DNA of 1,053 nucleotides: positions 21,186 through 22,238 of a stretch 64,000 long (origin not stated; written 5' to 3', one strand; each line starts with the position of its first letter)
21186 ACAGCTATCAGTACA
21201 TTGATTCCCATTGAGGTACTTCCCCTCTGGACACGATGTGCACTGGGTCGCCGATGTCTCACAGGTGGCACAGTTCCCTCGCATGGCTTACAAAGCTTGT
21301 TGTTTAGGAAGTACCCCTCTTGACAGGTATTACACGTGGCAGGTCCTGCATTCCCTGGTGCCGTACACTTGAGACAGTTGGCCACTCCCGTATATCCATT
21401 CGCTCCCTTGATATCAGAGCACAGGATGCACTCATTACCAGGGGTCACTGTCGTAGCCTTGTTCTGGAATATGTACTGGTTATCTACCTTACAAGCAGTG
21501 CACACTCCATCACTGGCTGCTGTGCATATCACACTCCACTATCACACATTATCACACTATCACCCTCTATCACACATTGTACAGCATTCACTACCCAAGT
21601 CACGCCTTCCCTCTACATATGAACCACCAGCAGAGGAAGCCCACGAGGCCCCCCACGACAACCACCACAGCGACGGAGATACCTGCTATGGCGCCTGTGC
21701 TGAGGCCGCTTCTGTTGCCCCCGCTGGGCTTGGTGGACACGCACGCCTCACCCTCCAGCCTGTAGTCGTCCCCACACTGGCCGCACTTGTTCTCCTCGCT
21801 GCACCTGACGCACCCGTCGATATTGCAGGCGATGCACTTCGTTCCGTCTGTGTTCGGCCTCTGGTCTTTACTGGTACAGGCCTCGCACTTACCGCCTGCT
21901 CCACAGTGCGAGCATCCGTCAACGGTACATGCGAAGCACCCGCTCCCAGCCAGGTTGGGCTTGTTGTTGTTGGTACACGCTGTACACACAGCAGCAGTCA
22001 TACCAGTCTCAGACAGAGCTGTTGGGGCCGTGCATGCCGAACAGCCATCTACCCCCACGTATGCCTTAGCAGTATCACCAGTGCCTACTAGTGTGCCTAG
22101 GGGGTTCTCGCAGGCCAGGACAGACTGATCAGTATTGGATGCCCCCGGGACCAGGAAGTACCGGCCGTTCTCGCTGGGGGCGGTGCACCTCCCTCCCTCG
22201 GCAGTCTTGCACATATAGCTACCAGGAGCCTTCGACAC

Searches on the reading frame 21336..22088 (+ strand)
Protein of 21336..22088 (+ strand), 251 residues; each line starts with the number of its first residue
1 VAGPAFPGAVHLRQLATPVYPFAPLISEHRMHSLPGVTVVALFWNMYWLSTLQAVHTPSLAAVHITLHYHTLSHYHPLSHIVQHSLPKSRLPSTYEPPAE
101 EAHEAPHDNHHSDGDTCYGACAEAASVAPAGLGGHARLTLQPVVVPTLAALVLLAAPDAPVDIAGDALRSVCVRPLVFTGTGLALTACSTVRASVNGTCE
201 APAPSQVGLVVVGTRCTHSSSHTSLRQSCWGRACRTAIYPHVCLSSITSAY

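Call 61: search_protein_families(library=pfam, proteins=[window:21336-22088:+], max_evalue=0.01)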
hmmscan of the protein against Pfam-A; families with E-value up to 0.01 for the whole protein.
window:21336-22088:+ (251 aa): 0 families
